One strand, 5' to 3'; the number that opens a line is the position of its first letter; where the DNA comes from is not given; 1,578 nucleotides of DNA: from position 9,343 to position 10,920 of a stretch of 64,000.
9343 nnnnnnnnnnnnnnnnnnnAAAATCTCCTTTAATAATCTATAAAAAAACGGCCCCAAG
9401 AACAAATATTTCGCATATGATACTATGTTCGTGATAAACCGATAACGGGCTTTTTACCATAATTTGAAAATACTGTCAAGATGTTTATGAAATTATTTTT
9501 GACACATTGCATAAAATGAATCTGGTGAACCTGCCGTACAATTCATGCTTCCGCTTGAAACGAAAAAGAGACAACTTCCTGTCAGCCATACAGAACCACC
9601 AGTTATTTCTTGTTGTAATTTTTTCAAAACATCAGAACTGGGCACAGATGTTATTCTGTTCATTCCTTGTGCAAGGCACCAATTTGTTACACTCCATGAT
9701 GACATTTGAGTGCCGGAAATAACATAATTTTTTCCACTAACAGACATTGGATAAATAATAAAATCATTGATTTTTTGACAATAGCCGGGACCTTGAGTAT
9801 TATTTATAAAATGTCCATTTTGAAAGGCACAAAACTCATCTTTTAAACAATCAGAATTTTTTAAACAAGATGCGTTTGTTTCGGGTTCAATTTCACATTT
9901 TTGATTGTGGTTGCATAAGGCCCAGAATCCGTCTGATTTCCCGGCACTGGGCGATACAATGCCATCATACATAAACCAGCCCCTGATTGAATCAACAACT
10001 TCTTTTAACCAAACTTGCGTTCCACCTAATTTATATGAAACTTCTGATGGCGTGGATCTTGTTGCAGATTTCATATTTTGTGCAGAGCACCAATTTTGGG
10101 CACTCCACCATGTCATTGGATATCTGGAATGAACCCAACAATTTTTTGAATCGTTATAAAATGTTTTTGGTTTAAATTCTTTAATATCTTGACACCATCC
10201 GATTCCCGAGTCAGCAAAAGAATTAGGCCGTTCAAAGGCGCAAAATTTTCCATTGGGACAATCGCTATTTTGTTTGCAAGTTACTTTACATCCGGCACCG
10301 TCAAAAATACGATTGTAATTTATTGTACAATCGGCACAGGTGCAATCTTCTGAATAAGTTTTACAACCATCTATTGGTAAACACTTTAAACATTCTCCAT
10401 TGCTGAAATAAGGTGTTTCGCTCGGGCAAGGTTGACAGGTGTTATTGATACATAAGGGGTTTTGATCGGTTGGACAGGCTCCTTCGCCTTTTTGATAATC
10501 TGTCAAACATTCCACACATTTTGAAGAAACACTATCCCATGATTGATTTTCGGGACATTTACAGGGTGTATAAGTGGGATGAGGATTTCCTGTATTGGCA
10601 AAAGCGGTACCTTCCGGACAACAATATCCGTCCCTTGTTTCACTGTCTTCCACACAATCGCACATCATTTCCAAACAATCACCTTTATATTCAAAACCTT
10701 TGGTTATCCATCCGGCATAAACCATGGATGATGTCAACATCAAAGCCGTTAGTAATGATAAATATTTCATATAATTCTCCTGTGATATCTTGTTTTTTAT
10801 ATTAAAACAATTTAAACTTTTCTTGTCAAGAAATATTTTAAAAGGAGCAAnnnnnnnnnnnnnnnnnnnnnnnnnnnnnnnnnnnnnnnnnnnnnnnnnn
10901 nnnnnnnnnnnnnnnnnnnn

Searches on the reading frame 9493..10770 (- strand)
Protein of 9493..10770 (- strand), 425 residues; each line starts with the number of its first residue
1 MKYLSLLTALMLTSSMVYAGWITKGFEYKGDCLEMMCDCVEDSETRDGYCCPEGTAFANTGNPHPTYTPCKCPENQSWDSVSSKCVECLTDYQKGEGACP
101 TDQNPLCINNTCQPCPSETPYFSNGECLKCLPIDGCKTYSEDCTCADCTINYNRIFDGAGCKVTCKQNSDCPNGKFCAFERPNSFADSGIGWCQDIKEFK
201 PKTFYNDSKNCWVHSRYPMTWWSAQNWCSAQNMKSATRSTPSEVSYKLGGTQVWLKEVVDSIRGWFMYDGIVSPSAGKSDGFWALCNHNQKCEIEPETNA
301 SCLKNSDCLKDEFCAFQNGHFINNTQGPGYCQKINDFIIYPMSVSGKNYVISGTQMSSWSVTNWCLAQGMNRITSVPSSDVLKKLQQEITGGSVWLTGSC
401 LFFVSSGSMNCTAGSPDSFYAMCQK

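Call 20: search_protein_families(library=pfam, proteins=[window:9493-10770:-], max_evalue=0.001)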
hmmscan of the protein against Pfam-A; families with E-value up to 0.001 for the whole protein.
window:9493-10770:- (425 aa): 0 families

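Call 40: search_protein_families(library=ncbifam, proteins=[window:9493-10770:-], max_evalue=1)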
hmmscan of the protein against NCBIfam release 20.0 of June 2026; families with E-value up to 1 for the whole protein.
window:9493-10770:- (425 aa): 1 family
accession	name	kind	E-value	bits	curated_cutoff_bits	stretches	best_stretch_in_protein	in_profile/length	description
TIGR04201.1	Myxo_Cys_RPT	repeat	0.006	16.7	25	1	164-177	4-17/22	Cys-rich repeat-containing protein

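Call 41: search_protein_families(library=pfam, proteins=[window:9493-10770:-], max_evalue=1)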
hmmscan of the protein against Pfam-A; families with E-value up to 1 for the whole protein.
window:9493-10770:- (425 aa): 1 family
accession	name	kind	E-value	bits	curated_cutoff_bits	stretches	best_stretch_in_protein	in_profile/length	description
PF04706.18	Dickkopf_N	-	0.059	14.1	25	1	165-197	2-27/51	Dickkopf N-terminal cysteine-rich region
